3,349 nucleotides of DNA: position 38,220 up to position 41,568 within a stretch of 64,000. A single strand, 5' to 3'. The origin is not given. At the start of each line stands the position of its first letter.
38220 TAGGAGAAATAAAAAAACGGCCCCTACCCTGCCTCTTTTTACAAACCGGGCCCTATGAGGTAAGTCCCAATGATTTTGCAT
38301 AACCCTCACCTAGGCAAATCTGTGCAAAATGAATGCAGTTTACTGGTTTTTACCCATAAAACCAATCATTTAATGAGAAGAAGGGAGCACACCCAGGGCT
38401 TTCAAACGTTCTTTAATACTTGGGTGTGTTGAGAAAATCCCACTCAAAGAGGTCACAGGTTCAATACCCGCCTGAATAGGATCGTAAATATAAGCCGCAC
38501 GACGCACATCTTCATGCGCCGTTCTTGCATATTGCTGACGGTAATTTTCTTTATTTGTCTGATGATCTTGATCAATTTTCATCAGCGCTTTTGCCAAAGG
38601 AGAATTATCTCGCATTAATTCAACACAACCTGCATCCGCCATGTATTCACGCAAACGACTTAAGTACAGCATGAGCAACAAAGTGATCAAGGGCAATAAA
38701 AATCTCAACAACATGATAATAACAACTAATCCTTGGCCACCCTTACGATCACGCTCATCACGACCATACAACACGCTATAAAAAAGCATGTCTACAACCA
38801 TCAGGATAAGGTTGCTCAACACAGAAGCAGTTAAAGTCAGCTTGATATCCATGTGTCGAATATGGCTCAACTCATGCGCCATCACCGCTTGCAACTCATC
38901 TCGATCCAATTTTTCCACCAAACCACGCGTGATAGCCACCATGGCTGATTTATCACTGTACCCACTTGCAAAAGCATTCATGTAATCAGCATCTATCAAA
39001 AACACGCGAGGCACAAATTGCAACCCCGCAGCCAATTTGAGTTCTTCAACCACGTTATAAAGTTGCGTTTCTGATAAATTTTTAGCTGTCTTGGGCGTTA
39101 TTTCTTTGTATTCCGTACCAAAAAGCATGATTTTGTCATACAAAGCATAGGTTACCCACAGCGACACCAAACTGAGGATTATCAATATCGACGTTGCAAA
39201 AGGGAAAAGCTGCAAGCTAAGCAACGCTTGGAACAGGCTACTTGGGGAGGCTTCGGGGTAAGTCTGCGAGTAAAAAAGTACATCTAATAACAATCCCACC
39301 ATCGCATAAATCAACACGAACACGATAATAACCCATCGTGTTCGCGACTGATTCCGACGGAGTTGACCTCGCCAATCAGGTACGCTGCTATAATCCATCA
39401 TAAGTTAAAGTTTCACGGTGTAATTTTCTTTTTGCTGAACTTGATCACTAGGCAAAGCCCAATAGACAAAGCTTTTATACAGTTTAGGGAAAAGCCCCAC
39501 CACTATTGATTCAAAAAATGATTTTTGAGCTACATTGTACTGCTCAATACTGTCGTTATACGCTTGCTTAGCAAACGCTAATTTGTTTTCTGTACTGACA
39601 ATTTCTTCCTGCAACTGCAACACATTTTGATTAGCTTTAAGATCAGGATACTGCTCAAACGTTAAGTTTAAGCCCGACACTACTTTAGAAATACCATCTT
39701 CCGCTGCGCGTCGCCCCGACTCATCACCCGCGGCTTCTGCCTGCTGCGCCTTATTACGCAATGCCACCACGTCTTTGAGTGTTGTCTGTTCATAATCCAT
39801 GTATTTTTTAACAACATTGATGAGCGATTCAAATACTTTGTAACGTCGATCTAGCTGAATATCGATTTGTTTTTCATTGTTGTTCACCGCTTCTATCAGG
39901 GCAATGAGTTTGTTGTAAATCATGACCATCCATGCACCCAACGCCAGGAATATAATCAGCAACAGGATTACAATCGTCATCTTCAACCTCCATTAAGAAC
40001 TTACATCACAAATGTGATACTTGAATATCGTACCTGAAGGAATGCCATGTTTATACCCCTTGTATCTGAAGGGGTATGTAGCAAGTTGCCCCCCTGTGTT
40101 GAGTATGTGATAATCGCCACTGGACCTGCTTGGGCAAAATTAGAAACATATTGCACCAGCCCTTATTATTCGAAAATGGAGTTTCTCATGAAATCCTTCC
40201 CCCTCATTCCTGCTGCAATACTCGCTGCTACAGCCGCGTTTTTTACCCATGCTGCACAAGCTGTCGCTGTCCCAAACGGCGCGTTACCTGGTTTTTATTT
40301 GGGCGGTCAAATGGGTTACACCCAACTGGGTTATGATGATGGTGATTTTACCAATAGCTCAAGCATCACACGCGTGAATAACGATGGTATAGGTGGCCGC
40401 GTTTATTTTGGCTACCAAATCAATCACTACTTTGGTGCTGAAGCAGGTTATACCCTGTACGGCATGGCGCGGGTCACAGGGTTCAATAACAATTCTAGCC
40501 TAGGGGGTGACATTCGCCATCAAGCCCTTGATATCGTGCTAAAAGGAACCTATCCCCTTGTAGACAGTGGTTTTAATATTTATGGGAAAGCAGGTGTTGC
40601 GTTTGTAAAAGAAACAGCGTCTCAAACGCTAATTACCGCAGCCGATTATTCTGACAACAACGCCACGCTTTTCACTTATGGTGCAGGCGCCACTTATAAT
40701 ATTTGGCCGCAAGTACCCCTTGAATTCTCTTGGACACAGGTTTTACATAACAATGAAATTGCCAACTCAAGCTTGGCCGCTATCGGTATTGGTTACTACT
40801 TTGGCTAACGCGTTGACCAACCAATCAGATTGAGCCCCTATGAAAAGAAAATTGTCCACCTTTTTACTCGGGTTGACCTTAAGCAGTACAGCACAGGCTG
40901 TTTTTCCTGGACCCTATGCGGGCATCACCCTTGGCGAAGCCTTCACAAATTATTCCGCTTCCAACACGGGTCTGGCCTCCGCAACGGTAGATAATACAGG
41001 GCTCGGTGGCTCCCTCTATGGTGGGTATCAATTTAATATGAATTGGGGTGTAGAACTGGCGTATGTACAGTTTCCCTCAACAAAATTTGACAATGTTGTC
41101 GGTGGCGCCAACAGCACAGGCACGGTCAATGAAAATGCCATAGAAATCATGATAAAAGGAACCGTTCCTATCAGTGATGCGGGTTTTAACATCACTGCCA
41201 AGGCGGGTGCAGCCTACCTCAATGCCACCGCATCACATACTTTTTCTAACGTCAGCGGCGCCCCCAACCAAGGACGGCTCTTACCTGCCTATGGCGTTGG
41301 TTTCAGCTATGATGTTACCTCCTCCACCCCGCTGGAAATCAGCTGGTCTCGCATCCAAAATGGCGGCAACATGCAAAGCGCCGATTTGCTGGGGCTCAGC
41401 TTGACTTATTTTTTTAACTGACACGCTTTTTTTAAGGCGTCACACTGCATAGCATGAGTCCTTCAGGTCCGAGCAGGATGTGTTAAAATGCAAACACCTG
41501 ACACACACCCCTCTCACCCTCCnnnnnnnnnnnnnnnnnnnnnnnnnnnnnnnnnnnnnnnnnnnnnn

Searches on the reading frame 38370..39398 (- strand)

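Call 27: search_protein_families(library=pfam, proteins=[window:38370-39398:-], max_evalue=0.001)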
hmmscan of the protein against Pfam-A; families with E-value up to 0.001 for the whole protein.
window:38370-39398:- (342 aa): 2 families
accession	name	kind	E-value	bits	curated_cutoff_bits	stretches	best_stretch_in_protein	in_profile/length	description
PF01435.24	Peptidase_M48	-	1.5e-35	123.2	20.3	1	109-335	3-182/186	Peptidase family M48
PF05569.17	Peptidase_M56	-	0.00061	19.5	31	1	154-196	178-220/296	BlaR1 peptidase M56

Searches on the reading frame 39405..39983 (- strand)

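Call 92: search_protein_families(library=pfam, proteins=[window:39405-39983:-], max_evalue=0.001)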
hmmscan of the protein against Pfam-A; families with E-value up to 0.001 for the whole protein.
window:39405-39983:- (192 aa): 1 family
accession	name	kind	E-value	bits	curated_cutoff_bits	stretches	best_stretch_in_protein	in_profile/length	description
PF04011.17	LemA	-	2.6e-36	125.1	26.2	1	38-177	3-137/149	LemA family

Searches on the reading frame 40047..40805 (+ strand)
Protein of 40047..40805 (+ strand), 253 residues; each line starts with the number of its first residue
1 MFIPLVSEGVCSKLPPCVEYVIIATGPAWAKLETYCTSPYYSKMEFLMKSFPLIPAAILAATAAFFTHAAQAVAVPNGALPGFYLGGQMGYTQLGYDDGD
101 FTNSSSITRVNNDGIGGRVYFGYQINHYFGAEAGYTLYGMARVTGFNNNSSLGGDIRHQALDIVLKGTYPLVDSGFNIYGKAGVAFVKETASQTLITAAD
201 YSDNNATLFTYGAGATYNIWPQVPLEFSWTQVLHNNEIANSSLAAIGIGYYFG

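Call 92: search_protein_families(library=pfam, proteins=[window:40047-40805:+], max_evalue=0.001)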
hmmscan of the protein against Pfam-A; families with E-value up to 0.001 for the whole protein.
window:40047-40805:+ (253 aa): 2 families
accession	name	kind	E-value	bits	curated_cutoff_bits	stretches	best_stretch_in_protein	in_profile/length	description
PF13505.12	OMP_b-brl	-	1.3e-17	65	28.7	1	58-252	2-175/175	Outer membrane protein beta-barrel domain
PF01389.23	OmpA_membrane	-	6.1e-17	62.4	21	1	83-253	6-177/180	OmpA-like transmembrane domain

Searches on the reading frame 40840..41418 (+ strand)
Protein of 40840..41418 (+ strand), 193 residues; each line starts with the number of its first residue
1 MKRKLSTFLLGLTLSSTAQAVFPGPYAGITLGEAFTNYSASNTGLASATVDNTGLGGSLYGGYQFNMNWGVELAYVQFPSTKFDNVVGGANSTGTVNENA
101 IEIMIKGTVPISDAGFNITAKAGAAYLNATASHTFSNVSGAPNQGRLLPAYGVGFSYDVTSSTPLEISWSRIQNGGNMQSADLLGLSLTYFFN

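Call 93: search_protein_families(library=pfam, proteins=[window:40840-41418:+], max_evalue=0.001)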
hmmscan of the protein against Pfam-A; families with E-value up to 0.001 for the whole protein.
window:40840-41418:+ (193 aa): 2 families
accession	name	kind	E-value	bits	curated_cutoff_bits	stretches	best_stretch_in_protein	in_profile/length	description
PF13505.12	OMP_b-brl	-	3.3e-13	50.6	28.7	1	8-192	5-175/175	Outer membrane protein beta-barrel domain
PF01389.23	OmpA_membrane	-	3e-09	37.3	21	1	26-180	7-157/180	OmpA-like transmembrane domain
